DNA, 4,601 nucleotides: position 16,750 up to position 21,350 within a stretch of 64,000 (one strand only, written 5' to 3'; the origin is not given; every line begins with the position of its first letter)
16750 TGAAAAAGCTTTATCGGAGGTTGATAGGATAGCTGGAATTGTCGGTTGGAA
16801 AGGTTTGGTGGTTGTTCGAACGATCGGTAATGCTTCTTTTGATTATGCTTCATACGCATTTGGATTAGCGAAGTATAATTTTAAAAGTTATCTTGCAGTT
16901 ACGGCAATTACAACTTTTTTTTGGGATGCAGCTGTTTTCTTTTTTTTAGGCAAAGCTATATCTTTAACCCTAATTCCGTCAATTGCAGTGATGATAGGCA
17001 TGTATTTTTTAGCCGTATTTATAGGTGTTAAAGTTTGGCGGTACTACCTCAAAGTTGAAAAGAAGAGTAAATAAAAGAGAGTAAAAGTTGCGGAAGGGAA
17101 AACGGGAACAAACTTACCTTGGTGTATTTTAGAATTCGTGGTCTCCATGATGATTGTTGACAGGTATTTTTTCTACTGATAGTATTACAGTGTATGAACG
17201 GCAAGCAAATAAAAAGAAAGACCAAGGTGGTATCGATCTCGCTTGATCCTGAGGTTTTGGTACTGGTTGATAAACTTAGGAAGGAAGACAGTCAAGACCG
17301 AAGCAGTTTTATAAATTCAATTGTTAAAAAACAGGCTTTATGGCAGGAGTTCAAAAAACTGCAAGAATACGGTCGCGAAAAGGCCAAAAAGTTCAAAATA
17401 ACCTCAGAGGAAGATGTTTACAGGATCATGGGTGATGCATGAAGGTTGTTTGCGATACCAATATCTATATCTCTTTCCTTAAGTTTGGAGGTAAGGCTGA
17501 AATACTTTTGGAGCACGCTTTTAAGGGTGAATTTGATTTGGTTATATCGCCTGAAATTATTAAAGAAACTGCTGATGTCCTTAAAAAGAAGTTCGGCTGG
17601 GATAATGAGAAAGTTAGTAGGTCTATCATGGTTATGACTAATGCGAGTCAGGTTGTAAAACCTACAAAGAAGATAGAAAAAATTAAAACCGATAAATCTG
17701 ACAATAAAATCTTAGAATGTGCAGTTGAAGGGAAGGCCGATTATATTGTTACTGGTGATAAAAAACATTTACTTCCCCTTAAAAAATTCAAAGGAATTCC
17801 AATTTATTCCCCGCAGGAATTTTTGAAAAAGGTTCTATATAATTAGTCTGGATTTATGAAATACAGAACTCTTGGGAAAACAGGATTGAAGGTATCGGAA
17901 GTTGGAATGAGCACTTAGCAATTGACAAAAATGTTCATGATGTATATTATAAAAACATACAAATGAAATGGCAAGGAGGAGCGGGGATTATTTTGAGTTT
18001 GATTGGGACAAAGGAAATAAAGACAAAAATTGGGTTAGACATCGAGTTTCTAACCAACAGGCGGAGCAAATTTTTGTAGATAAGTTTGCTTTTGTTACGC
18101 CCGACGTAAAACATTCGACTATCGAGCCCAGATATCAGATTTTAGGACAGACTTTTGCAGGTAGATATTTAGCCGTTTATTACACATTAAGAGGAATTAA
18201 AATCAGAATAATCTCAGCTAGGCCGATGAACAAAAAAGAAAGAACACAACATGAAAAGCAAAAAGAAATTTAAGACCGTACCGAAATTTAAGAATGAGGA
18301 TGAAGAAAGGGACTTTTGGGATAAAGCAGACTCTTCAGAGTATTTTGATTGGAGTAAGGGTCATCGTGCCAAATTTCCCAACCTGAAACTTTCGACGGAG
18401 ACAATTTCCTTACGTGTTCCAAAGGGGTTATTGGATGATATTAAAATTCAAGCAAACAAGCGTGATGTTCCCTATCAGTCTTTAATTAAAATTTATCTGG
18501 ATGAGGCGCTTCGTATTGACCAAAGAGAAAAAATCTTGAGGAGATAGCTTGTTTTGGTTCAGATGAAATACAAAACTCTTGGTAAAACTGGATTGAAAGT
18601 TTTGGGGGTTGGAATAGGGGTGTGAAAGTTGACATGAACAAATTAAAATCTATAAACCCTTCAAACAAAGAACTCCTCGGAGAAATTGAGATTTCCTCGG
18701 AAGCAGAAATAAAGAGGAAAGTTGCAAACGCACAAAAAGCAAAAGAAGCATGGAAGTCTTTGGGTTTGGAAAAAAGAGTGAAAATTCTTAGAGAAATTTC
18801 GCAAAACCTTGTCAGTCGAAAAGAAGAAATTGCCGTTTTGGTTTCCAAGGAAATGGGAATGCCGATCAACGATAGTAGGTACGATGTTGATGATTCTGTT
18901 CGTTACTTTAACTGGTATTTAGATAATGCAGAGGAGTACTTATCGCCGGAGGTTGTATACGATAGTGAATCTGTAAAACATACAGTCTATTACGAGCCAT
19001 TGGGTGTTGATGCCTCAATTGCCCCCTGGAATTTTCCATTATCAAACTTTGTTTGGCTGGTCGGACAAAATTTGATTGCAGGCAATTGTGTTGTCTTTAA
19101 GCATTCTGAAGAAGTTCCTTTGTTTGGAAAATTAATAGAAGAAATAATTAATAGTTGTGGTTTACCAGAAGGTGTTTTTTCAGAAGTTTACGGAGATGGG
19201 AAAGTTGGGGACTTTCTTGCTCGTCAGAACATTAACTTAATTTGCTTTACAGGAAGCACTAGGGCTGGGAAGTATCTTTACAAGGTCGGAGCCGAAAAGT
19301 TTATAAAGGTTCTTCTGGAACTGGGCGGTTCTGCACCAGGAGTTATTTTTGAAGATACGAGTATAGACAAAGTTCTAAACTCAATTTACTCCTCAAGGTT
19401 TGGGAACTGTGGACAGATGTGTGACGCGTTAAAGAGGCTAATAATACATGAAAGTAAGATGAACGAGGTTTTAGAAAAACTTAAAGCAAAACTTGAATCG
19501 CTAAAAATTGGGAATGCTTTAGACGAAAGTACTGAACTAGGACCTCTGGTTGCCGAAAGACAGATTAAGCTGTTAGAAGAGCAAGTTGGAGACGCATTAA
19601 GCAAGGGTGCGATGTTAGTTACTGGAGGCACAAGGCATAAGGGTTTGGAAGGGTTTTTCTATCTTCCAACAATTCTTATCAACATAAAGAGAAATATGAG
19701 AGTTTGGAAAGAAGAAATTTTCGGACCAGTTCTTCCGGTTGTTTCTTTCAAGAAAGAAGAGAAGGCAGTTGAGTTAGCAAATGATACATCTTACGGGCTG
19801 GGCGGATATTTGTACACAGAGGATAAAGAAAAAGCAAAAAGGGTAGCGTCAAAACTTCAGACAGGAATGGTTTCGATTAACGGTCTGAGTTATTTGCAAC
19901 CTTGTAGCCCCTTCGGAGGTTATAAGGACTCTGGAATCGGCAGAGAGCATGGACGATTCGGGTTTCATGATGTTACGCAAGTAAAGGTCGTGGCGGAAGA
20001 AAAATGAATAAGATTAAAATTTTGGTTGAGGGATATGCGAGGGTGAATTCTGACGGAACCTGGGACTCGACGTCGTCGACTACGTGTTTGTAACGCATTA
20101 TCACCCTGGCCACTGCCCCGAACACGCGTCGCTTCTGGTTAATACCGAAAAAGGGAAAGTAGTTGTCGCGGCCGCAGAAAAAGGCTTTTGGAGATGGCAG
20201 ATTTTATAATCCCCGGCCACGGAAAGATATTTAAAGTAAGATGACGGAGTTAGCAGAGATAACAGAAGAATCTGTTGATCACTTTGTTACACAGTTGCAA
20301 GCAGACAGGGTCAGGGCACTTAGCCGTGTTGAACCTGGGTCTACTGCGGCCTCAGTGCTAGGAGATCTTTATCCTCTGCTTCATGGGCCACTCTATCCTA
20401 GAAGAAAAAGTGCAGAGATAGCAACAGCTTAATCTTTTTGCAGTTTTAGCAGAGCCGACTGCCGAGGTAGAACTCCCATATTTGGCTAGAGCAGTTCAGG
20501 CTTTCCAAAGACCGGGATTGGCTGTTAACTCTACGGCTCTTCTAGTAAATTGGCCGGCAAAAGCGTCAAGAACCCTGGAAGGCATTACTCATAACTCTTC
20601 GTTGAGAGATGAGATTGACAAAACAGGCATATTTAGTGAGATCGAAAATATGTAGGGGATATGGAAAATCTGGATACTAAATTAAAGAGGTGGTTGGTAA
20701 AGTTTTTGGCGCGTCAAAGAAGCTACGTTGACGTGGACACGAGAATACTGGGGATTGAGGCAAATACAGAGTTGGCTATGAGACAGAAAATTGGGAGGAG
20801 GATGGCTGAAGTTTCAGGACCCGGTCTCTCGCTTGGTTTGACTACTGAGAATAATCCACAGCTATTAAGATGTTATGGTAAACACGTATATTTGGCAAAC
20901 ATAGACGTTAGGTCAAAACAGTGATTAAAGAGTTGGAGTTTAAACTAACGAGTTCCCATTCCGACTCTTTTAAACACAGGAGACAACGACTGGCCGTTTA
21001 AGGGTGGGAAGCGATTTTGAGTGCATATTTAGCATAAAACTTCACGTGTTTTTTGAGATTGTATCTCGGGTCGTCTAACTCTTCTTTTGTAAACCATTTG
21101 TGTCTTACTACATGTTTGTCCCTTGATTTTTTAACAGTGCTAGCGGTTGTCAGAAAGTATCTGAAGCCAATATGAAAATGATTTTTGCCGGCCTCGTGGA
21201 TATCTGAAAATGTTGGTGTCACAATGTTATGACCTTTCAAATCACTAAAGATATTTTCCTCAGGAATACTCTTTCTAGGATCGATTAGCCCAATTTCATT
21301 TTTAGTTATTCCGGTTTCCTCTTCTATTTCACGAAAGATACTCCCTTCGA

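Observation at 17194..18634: Two toxin-antitoxin cassettes (RHH-PIN and BrnT-BrnA), each followed by a 20-codon aldo/keto-reductase start stub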

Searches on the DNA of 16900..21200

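Call 56: search_rna_families(source=window, start=16900, end=21200, threshold=evalue, max_evalue=1)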
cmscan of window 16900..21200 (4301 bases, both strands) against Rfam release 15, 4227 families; matches with E-value up to 1: 0.
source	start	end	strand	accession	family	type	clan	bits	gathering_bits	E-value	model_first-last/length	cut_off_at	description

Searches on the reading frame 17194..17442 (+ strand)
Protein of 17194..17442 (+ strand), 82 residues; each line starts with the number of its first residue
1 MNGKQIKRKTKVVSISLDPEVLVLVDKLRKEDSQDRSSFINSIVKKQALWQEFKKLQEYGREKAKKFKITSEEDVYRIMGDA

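Call 6: search_protein_families(library=pfam, proteins=[window:17194-17442:+], max_evalue=0.01)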
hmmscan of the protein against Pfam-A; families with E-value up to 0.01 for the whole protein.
window:17194-17442:+ (82 aa): 0 families

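Call 51: search_protein_families(library=pfam, proteins=[window:17194-17442:+], max_evalue=1)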
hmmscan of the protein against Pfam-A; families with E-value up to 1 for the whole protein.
window:17194-17442:+ (82 aa): 5 families
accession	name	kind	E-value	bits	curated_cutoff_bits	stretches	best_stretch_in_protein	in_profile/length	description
PF17719.6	DUF5564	-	0.028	15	30.6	1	3-58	27-81/98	Family of unknown function (DUF5564)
PF01402.27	RHH_1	-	0.036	14.5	20.5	1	13-40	2-29/39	Ribbon-helix-helix protein, copG family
PF14582.11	Metallophos_3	-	0.063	13.1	28.2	1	22-75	21-74/259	Metallophosphoesterase, calcineurin superfamily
PF15919.11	HicB_lk_antitox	-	0.069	13.7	27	1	4-42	83-121/123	HicB_like antitoxin of bacterial toxin-antitoxin system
PF15941.10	FidL_like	-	0.28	12.1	27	0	8-44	32-68/87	FidL-like putative membrane protein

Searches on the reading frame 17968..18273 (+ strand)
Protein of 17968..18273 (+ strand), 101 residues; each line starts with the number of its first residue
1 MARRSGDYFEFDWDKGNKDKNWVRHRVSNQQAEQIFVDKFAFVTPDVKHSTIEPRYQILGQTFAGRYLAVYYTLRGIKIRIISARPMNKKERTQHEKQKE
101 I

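Call 6: search_protein_families(library=pfam, proteins=[window:17968-18273:+], max_evalue=0.01)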
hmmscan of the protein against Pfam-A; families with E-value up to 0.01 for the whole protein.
window:17968-18273:+ (101 aa): 1 family
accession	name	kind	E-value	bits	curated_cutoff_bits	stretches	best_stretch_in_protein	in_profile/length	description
PF04365.19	BrnT_toxin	-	2.6e-23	82.5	34.5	1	13-91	1-77/77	Ribonuclease toxin, BrnT, of type II toxin-antitoxin system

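Call 10: find_encoding_contigs(protein=window:17968-18273:+, flank=10000, max_places=10)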
Protein window:17968-18273:+ (101 aa): 23 contigs read that carry it; 6 places shown.
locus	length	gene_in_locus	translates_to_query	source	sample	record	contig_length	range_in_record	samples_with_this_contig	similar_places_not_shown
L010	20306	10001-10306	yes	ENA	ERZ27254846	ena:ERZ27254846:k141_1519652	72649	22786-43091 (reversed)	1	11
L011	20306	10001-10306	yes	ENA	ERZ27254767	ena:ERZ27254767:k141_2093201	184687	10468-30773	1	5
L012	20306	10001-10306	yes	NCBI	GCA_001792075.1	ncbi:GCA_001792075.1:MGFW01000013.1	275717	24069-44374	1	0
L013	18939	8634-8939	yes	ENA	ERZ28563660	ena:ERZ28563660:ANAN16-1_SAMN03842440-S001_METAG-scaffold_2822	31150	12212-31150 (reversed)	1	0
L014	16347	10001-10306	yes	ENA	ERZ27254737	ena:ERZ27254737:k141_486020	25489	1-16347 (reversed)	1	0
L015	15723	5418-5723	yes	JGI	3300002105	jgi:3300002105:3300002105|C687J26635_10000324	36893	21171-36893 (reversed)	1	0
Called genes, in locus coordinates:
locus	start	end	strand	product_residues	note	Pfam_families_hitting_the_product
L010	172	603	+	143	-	PF00892:EamA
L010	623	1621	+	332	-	PF13936:HTH_38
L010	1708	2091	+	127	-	PF00892:EamA, PF05653:Mg_trans_NIPA (weak)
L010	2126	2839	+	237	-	PF02397:Bac_transf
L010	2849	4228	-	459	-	PF13632:Glyco_trans_2_3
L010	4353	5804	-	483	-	PF01406:tRNA-synt_1e (faint), PF09334:tRNA-synt_1g, PF00133:tRNA-synt_1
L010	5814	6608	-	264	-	PF20257:SAM_HAT_C (weak)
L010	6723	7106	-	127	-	PF01371:Trp_repressor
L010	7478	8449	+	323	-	PF02646:RmuC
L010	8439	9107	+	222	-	PF09335:VTT_dom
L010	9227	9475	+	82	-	-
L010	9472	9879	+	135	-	PF13470:PIN_3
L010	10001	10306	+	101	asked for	PF04365:BrnT_toxin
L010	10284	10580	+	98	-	PF12441:CopG_antitoxin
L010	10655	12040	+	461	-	PF00171:Aldedh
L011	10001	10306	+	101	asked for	PF04365:BrnT_toxin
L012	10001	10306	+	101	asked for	PF04365:BrnT_toxin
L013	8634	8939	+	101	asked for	PF04365:BrnT_toxin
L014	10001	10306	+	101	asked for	PF04365:BrnT_toxin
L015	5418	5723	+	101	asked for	PF04365:BrnT_toxin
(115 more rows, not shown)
